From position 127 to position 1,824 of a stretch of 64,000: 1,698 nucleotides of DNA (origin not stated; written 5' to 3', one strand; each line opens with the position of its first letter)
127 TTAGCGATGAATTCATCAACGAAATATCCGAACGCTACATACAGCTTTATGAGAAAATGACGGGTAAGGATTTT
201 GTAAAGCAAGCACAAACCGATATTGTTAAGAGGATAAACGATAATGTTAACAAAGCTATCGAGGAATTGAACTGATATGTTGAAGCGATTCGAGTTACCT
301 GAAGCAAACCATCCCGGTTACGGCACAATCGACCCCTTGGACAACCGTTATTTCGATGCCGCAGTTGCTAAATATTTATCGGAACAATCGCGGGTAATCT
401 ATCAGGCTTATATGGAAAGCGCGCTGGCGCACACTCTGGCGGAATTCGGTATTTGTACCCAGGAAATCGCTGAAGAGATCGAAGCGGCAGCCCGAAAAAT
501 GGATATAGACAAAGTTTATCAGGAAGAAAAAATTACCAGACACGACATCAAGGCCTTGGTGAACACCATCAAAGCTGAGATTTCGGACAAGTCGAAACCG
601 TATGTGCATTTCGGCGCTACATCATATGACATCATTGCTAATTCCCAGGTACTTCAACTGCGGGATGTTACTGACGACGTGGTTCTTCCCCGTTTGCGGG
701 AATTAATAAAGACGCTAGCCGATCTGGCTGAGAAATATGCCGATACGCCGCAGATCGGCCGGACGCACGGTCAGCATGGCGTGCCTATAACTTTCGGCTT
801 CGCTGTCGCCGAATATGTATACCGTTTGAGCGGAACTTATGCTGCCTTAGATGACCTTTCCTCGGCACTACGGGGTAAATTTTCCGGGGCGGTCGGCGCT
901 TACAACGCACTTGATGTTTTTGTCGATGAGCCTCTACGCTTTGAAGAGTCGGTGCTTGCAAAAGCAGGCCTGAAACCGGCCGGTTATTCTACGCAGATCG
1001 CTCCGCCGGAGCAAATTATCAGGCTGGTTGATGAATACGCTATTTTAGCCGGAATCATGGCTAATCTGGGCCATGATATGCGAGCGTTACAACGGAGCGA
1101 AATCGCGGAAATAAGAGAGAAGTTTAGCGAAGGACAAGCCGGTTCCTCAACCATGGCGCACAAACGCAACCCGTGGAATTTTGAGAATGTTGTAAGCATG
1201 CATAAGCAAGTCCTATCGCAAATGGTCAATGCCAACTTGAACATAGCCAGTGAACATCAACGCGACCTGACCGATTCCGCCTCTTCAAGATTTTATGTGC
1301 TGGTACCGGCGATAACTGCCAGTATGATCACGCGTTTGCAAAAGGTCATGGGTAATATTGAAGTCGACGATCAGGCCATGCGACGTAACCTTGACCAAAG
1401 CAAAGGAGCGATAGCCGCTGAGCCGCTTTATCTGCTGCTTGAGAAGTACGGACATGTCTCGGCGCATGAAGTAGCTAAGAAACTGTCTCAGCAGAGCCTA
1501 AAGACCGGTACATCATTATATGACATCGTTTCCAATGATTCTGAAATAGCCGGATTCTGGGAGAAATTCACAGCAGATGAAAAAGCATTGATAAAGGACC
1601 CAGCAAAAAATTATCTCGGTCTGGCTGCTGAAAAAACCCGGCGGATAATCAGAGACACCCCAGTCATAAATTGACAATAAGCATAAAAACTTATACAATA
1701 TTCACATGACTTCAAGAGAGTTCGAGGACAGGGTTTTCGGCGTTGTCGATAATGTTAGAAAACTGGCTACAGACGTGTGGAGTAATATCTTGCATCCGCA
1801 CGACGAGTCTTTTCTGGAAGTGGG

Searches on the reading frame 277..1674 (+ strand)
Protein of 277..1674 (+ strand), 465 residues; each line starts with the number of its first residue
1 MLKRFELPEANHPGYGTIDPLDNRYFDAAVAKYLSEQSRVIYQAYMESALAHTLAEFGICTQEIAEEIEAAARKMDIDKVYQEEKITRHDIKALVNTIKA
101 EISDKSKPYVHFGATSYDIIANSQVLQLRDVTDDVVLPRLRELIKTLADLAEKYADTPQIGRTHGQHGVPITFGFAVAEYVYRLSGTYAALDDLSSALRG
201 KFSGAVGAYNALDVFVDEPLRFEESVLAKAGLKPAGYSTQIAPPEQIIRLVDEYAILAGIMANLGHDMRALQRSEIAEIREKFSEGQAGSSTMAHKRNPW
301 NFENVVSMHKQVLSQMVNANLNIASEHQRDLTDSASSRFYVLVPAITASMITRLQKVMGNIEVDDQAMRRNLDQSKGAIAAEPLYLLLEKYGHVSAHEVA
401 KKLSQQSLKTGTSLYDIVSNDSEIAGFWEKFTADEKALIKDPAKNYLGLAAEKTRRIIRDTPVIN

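Call 50: search_protein_families(library=pfam, proteins=[window:277-1674:+], max_evalue=0.0001)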
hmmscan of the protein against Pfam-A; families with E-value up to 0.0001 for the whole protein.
window:277-1674:+ (465 aa): 2 families
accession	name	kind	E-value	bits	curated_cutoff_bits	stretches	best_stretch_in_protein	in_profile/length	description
PF00206.25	Lyase_1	-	4.1e-41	141.8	27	1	35-312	19-310/312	Lyase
PF08328.16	ASL_C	-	4e-14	53.1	35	1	325-420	1-95/115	Adenylosuccinate lyase C-terminal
